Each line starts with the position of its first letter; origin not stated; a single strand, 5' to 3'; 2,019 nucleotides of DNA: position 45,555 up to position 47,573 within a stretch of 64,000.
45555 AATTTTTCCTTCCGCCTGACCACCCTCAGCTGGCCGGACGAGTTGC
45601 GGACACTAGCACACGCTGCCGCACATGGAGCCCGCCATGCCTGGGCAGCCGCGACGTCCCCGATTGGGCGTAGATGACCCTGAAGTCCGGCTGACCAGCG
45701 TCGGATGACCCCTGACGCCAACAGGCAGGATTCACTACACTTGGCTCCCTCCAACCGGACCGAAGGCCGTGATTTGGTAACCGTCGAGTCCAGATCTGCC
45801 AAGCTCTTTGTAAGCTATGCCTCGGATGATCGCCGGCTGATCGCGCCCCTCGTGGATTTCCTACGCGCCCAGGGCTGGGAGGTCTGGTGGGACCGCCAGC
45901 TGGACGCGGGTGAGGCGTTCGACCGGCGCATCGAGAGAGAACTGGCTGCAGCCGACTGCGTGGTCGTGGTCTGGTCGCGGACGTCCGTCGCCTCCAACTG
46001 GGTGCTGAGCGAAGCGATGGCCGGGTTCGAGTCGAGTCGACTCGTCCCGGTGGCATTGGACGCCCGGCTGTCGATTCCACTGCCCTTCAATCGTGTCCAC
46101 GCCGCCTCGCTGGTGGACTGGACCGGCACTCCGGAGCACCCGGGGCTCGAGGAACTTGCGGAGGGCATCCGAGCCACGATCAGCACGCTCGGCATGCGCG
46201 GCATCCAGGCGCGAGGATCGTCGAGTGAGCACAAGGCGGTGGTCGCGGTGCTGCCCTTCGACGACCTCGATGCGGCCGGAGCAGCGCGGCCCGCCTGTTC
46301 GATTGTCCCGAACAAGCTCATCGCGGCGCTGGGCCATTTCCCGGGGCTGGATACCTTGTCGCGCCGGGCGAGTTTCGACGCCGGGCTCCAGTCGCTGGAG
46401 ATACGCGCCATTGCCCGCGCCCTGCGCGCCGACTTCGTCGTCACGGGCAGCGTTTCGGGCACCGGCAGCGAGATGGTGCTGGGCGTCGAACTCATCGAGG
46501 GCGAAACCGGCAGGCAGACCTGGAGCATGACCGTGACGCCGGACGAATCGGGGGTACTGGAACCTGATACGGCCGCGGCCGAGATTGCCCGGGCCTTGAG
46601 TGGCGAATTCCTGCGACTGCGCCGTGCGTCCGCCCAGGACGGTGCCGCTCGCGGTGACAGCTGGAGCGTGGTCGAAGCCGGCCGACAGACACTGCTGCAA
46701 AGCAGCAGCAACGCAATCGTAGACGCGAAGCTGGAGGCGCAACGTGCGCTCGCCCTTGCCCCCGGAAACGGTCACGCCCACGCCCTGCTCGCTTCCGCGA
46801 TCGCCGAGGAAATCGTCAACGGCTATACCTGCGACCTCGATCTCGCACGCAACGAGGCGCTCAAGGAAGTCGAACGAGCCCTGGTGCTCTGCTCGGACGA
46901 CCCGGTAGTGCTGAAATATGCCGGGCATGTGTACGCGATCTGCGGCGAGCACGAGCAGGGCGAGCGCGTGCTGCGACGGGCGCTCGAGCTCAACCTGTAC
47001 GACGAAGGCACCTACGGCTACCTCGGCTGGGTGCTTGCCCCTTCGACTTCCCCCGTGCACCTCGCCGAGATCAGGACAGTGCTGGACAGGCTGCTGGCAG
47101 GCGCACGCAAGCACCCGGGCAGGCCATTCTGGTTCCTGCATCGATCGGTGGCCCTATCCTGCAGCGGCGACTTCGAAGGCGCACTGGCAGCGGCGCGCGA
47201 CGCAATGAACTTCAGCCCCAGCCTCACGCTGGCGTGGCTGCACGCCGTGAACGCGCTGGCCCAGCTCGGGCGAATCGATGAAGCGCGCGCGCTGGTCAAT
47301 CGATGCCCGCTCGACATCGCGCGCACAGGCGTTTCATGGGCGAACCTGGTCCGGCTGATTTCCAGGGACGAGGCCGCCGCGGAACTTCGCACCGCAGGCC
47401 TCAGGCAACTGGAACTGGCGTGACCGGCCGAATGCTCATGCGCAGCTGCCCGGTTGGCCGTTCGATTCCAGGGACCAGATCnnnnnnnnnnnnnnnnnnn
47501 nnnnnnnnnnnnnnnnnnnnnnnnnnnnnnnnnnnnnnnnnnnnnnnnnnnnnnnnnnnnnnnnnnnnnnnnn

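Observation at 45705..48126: Second TIR-TolB_N-like-TPR paralogue followed by an HD phosphohydrolase (and an MFS gene) on the same strand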

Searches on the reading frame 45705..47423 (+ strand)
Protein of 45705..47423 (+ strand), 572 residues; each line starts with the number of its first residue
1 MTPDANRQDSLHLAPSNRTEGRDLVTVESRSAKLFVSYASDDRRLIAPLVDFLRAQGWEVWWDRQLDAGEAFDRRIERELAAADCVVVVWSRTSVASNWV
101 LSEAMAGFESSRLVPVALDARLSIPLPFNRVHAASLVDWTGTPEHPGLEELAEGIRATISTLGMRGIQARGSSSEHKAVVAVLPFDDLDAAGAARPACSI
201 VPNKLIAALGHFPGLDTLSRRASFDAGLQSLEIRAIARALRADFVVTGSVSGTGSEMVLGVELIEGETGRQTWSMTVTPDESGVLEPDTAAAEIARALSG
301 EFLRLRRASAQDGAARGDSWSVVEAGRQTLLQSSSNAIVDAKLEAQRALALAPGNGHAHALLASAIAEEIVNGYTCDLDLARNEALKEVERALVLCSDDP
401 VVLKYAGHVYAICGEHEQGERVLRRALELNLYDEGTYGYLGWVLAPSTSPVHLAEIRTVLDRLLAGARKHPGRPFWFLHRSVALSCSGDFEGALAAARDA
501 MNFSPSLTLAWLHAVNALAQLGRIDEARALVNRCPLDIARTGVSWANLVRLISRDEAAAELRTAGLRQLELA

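Call 3: search_protein_families(library=pfam, proteins=[window:45705-47423:+], max_evalue=0.01)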
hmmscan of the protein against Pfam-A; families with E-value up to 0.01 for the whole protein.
window:45705-47423:+ (572 aa): 8 families
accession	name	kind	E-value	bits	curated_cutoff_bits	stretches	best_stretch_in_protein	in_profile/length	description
PF13676.11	TIR_2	-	3e-21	76.6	28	1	35-149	2-119/122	TIR domain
PF14559.12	TPR_19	-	3.9e-07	30.7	25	1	487-540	4-57/68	Tetratricopeptide repeat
PF07719.23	TPR_2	-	2.8e-06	27.4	27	0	402-430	3-31/34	Tetratricopeptide repeat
PF13428.12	TPR_14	-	0.0001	23.1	23.5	0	510-534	3-27/44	Tetratricopeptide repeat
PF13424.12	TPR_12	-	0.0011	19.5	30.1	0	406-430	9-33/77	Tetratricopeptide repeat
PF13181.12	TPR_8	-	0.0035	17.8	25.7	0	407-430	8-31/34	Tetratricopeptide repeat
PF01582.25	TIR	-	0.0035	17.6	21.3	1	41-109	13-82/179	TIR domain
PF08937.16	ThsB_TIR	-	0.0069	17.2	21.2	0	69-110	45-86/100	Thoeris protein ThsB, TIR-like domain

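Call 5: search_protein_families(library=ncbifam, proteins=[window:45705-47423:+], max_evalue=0.1)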
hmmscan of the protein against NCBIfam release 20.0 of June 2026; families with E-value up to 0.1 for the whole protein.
window:45705-47423:+ (572 aa): 4 families
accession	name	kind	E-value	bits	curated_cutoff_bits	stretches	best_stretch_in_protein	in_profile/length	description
NF058526.1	Thoeris_type3_ThcB4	equivalog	2.6e-06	26.5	220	1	27-104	123-202/375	Thoeris type III anti-phage system protein ThcB4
NF042941.1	Retron_TIR_antiphage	equivalog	5.7e-06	25.4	600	1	28-106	336-416/464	TIR domain-containing anti-phage reverse transcriptase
TIGR02917.1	PEP_TPR_lipo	equivalog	1.1e-05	23.5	312.2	1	483-531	846-894/899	XrtA/PEP-CTERM system TPR-repeat protein PrsT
TIGR02521.1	type_IV_pilW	equivalog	0.0036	16.9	154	0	383-430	48-95/234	type IV pilus biogenesis/stability protein PilW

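Call 6: search_protein_families(library=padloc, proteins=[window:45705-47423:+], max_evalue=0.1)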
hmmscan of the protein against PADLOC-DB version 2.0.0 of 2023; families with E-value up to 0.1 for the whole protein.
window:45705-47423:+ (572 aa): 9 families
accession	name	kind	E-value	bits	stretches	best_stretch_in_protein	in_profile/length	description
PDLC05062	PDC-S66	-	8.9e-11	39.7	1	27-103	144-222/282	-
PDLC02012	SAVED5--SAVED_TIR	-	1.4e-10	38.9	1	31-103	13-86/404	-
PDLC02421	Aga_TIR-PNTD1-PNTD2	-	6.6e-07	26.8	1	33-104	5-79/430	Class I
PDLC00417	ThsB1|ThsB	-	7.1e-05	20.4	1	33-103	168-240/303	TIR-like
PDLC00420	ThsB1|ThsB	-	0.00018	18.8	1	34-106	4-80/319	TIR-like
PDLC00419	ThsB1|ThsB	-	0.00024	19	1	7-100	4-101/165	TIR-like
PDLC02403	Aga_TIR-PNTD1-PNTD2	-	0.00046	17.3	1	46-103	18-77/443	Class I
PDLC00436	ThsB1|ThsB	-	0.0021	15.6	1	17-100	21-109/183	TIR-like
PDLC00728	Effector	-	0.0032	14.5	1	30-82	8-61/432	TIR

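Call 21: find_homologous_proteins(query=window:45705-47423:+)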
Query window:45705-47423:+ (572 aa): 846 proteins with E <= 0.001 among 8000 candidates; the best 120 are listed.
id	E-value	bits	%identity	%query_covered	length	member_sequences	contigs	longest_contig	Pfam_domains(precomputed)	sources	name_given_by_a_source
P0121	0.0e+0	1126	93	96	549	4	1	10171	PF14559.13,PF13676.12,PF07719.24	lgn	-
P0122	0.0e+0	1117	91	98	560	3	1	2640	PF14559.13,PF13428.13,PF13676.12,PF07719.24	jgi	-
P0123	0.0e+0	1095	91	96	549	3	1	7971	PF14559.13,PF13428.13,PF13676.12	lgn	-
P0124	0.0e+0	1092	91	96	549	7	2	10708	PF14559.13,PF13676.12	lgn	-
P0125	0.0e+0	1074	88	98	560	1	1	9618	PF14559.13,PF13428.13,PF13676.12,PF07719.24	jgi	jgi:TolB-like protein/tetratricopeptide (TPR) repeat protein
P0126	0.0e+0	1072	86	100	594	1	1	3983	PF13676.12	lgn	-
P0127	0.0e+0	1070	87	98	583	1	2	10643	PF13676.12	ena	-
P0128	0.0e+0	1061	87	98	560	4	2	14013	PF13676.12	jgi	jgi:serine/threonine-protein kinase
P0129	3.3e-282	955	78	97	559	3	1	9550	PF13676.12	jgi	-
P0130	3.9e-276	935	78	96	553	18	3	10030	PF14559.13,PF13428.13,PF13676.12,PF07719.24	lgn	-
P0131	2.0e-274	929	77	96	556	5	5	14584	PF13676.12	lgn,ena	-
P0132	1.4e-255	867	73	96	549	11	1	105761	PF13428.13,PF13676.12,PF07719.24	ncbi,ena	-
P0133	7.1e-254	862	87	80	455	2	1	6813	PF14559.13,PF13428.13,PF07719.24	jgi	jgi:TolB-like protein/Flp pilus assembly protein TadD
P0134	8.0e-253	858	71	97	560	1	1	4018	PF13428.13,PF13676.12,PF07719.24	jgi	jgi:TolB-like protein/tetratricopeptide (TPR) repeat protein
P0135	2.2e-252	857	72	95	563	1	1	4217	PF13676.12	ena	-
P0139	9.0e-245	832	71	94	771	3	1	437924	PF13676.12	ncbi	ncbi:MAG: TIR domain-containing protein [Steroidobacteraceae bacterium]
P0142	3.6e-244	830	69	95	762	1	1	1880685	PF13676.12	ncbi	ncbi:MAG: TIR domain-containing protein [Steroidobacteraceae bacterium]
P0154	3.5e-175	602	53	96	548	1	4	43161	PF14559.13,PF01582.26,PF13428.13,PF13676.12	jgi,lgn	jgi:TolB-like protein/Tfp pilus assembly protein PilF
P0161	1.8e-41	161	33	72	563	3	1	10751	PF00515.35,PF21033.5,PF13676.12,PF07719.24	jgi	jgi:adenylate cyclase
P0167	1.5e-34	138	29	73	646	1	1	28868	PF14559.13,PF13676.12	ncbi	-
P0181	5.0e-29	120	28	87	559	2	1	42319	PF14559.13,PF13431.13,PF13424.13,PF13432.13,PF13428.13,PF13429.13,PF13676.12,PF07719.24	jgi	jgi:TolB-like protein/Flp pilus assembly protein TadD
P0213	2.8e-22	97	28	44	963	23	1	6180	PF13431.13,PF23914.2,PF13414.13,PF00486.35,PF13428.13,PF17680.7,PF14559.13,PF00515.35,PF12895.14,PF13424.13,PF04052.19,PF13432.13,PF13181.13,PF07719.24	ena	-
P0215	3.6e-22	97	25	91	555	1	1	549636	PF01582.26,PF13414.13,PF00515.35,PF13428.13,PF13676.12,PF13181.13,PF07719.24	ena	-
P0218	5.7e-22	96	28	68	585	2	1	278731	PF14559.13,PF13431.13,PF13414.13,PF00515.35,PF13432.13,PF13428.13,PF00211.26,PF13181.13,PF07719.24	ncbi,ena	-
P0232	3.4e-20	90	29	61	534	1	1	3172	PF14559.13,PF13414.13,PF00515.35,PF13424.13,PF13432.13,PF00486.35,PF13428.13,PF13181.13,PF07719.24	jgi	jgi:TolB-like protein/Flp pilus assembly protein TadD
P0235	6.7e-20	89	24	38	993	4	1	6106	PF14853.13,PF13431.13,PF23914.2,PF13428.13,PF14559.13,PF13371.13,PF12895.14,PF21033.5,PF13432.13,PF00211.26,PF13181.13,PF07719.24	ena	-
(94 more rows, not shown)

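Call 24: find_encoding_contigs(protein=P0142, flank=8000, max_places=3)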
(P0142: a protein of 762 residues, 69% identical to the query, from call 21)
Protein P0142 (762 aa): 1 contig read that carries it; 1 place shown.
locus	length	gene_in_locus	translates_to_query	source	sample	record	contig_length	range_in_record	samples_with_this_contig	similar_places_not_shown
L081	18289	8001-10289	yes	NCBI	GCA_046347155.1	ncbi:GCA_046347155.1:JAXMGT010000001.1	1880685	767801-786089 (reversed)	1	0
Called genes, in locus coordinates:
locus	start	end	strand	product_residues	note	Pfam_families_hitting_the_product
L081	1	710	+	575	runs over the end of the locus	PF05787:PhoX (weak)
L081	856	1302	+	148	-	PF00583:Acetyltransf_1, PF13508:Acetyltransf_7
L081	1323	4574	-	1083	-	PF07696:7TMR-DISMED2, PF07695:7TMR-DISM_7TM, PF00512:HisKA, PF13581:HATPase_c_2 (weak), PF02518:HATPase_c, PF00072:Response_reg, PF00211:Guanylate_cyc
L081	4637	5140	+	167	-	PF12867:DinB_2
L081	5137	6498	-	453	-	PF01266:DAO (weak), PF07992:Pyr_redox_2 (weak), PF13450:NAD_binding_8, PF13738:Pyr_redox_3 (weak), PF01593:Amino_oxidase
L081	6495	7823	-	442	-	PF01266:DAO (weak), PF01593:Amino_oxidase, PF13450:NAD_binding_8, PF16912:Glu_dehyd_C (weak)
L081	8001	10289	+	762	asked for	PF13676:TIR_2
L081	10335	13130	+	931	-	PF00246:Peptidase_M14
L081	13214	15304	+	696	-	PF02897:Peptidase_S9_N, PF00326:Peptidase_S9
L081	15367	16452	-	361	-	PF00111:Fer2, PF00970:FAD_binding_6, PF00175:NAD_binding_1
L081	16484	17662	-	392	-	PF00487:FA_desaturase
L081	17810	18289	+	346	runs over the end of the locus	PF12625:Arabinose_bd, PF12833:HTH_18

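Call 27: search_protein_families(library=pfam, proteins=[P0142], max_evalue=1)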
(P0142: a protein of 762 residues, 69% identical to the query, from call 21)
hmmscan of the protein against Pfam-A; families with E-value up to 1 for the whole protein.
P0142 (762 aa): 9 families
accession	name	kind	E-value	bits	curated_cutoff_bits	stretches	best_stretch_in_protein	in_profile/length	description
PF13676.11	TIR_2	-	5.2e-21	75.8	28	1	10-114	2-111/122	TIR domain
PF07719.23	TPR_2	-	0.00021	21.6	27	0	377-406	3-32/34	Tetratricopeptide repeat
PF13428.12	TPR_14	-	0.00027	21.8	23.5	1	378-416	4-42/44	Tetratricopeptide repeat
PF14559.12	TPR_19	-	0.0014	19.3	25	1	462-516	4-59/68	Tetratricopeptide repeat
PF13431.12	TPR_17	-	0.0028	18.3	24.4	0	365-391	3-29/34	Tetratricopeptide repeat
PF01582.25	TIR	-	0.019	15.2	21.3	1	16-80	13-78/179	TIR domain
PF13181.12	TPR_8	-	0.02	15.5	25.7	0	486-509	4-27/34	Tetratricopeptide repeat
PF12895.13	ANAPC3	-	0.05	14.3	27.2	1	430-509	7-82/82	Anaphase-promoting complex, cyclosome, subunit 3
PF08937.16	ThsB_TIR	-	0.11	13.3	21.2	1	44-82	45-83/100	Thoeris protein ThsB, TIR-like domain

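Call 31: find_encoding_contigs(protein=P0154, flank=6000, max_places=3)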
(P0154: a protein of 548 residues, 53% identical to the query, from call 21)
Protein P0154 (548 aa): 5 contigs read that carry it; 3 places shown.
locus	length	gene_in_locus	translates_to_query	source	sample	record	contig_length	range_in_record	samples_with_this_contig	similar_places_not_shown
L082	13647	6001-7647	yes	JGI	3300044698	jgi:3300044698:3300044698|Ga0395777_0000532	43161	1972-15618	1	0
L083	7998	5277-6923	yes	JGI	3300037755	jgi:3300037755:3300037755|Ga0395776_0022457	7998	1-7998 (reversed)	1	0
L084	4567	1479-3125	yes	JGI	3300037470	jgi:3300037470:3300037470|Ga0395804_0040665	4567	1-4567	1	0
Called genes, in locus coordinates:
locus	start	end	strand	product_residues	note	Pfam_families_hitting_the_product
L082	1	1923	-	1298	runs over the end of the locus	?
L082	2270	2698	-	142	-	-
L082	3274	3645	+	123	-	-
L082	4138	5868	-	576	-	-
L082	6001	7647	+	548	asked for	PF01582:TIR (weak), PF13676:TIR_2, PF13428:TPR_14 (faint), PF14559:TPR_19 (faint)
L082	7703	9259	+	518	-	PF13450:NAD_binding_8 (weak), PF01593:Amino_oxidase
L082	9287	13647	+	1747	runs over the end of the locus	PF00069:Pkinase, PF07714:PK_Tyr_Ser-Thr, PF10923:BrxC_BrxD (faint), PF13191:AAA_16, PF01590:GAF, PF13185:GAF_2, PF00211:Guanylate_cyc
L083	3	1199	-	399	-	?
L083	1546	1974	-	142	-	-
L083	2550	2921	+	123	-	-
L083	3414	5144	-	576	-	-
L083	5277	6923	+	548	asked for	PF01582:TIR (weak), PF13676:TIR_2, PF13428:TPR_14 (faint), PF14559:TPR_19 (faint)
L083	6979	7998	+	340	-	?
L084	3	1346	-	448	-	?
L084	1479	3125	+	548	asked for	PF01582:TIR (weak), PF13676:TIR_2, PF13428:TPR_14 (faint), PF14559:TPR_19 (faint)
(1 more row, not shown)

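Call 35: find_related_loci(query=A2, collection=metagenome_contigs, flank=8000)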
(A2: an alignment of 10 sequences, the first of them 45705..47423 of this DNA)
Query A2 (572 aa) in metagenome_contigs; peptide patterns used: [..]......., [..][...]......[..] (x = any residue, [..] = any of these).
210 stretches matched a pattern; 108 encode a relative of the query (tblastn E <= 1e-3); the best 80 are kept; 80 distinct loci.
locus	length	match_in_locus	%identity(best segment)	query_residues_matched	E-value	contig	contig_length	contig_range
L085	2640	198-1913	91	1-572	0e+0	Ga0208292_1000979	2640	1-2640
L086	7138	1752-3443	77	9-572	0e+0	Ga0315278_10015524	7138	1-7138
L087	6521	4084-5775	77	1-564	0e+0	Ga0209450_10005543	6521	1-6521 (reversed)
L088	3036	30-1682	72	21-571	0e+0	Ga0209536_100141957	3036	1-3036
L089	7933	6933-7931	77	1-333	4e-149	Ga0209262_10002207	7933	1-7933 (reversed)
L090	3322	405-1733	27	30-445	5e-35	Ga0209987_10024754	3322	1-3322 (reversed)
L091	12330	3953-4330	51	34-160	3e-33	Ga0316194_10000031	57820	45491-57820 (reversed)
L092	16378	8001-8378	51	34-160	3e-33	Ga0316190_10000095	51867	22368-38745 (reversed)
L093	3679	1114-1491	48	34-160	1e-30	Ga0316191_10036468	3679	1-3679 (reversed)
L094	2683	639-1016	48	34-160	1e-30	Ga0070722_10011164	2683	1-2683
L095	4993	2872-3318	42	5-155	7e-30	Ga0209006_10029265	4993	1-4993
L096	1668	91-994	39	30-189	7e-30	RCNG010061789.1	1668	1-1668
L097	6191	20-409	43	32-162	6e-29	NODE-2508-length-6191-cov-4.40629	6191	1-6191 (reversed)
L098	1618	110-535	43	21-163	7e-29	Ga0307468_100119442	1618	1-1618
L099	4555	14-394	45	27-158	1e-28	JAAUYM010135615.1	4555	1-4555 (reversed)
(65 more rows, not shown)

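Call 43: find_encoding_contigs(protein=P0139, flank=8000, max_places=2)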
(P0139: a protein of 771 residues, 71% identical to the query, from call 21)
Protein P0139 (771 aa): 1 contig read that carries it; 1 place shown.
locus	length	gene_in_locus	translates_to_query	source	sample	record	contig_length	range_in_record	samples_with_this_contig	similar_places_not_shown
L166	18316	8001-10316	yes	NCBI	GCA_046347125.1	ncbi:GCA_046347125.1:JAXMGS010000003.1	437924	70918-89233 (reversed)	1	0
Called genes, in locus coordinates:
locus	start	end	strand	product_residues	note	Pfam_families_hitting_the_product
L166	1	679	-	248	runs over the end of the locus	PF14067:LssY_C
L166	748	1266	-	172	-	PF08534:Redoxin, PF00578:AhpC-TSA, PF00085:Thioredoxin (faint), PF13098:Thioredoxin_2, PF13905:Thioredoxin_8 (weak)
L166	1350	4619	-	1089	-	PF07696:7TMR-DISMED2, PF07695:7TMR-DISM_7TM, PF00512:HisKA, PF02518:HATPase_c, PF00072:Response_reg, PF00211:Guanylate_cyc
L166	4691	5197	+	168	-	PF12867:DinB_2 (weak)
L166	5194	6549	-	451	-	PF01266:DAO (weak), PF07992:Pyr_redox_2 (faint), PF13450:NAD_binding_8, PF01593:Amino_oxidase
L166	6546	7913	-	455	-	PF01266:DAO (weak), PF13450:NAD_binding_8, PF01593:Amino_oxidase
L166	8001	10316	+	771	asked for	PF13676:TIR_2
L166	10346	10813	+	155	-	PF02639:DUF188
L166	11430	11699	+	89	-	PF00076:RRM_1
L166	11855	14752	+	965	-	-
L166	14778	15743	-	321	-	PF00291:PALP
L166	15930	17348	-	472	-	PF10604:Polyketide_cyc2, PF00106:adh_short, PF01370:Epimerase (weak), PF08659:KR, PF13561:adh_short_C2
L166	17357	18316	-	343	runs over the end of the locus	PF01553:Acyltransferase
